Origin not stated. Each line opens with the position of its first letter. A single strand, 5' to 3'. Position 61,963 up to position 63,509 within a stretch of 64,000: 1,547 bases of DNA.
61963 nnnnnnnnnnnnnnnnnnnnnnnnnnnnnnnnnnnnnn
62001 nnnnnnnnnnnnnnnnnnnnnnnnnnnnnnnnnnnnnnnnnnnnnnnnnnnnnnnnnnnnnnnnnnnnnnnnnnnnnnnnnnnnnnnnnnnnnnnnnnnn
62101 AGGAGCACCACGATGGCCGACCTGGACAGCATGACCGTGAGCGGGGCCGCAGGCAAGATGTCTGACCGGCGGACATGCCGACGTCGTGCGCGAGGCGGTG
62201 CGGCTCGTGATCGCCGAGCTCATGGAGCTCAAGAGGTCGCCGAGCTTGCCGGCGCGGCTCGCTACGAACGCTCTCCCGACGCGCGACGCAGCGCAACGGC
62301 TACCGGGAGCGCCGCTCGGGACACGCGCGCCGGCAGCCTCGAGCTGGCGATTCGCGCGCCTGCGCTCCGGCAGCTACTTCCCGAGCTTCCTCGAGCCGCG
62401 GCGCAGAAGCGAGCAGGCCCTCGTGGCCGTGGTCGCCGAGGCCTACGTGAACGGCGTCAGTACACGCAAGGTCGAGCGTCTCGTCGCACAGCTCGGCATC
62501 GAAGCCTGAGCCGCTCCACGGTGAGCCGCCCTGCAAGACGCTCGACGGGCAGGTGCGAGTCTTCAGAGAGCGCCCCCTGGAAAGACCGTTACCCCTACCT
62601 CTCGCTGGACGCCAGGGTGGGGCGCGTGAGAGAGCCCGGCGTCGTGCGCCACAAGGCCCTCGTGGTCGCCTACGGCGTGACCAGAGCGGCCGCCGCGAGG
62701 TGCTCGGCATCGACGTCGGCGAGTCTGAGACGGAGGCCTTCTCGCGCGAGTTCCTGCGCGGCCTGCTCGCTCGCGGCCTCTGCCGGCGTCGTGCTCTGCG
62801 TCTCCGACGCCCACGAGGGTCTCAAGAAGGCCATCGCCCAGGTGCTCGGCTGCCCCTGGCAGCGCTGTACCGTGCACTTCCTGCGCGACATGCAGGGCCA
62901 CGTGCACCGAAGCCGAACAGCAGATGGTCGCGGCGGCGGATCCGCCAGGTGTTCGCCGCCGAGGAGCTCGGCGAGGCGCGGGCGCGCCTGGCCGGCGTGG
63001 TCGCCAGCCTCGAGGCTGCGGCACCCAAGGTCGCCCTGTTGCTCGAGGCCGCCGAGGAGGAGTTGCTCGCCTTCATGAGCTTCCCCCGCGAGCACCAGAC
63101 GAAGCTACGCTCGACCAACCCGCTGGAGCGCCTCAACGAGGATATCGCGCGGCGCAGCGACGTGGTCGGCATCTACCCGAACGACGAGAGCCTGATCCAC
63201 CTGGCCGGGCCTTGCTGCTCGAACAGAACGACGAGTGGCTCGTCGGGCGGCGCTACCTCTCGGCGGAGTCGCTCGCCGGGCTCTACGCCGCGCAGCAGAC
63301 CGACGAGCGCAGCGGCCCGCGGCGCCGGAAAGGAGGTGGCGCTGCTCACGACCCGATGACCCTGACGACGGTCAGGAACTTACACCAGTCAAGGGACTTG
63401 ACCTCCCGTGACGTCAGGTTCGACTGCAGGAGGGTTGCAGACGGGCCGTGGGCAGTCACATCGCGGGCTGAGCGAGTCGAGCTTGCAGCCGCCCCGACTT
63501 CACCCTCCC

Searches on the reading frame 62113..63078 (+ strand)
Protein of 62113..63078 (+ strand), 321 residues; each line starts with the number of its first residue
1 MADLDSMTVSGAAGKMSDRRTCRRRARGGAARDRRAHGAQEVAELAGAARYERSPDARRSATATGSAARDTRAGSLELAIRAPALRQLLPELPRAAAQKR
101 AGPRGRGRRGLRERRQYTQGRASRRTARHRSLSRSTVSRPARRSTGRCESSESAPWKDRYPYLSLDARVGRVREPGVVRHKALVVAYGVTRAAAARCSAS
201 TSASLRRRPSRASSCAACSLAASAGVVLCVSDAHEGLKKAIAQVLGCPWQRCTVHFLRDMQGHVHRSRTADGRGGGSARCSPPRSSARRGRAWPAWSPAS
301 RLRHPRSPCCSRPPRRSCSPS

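Call 30: search_protein_families(library=pfam, proteins=[window:62113-63078:+], max_evalue=0.001)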
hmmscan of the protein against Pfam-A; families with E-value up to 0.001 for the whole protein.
window:62113-63078:+ (321 aa): 1 family
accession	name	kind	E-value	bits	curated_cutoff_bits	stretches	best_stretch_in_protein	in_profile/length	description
PF00872.24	Transposase_mut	-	8.9e-18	64.8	21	1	40-269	40-270/379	Transposase, Mutator family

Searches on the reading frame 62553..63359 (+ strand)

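Call 30: search_protein_families(library=pfam, proteins=[window:62553-63359:+], max_evalue=0.001)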
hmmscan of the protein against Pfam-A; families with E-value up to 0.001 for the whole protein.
window:62553-63359:+ (268 aa): 1 family
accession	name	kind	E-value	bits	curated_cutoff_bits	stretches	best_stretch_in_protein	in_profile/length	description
PF00872.24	Transposase_mut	-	3.1e-28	99.2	21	1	44-218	191-365/379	Transposase, Mutator family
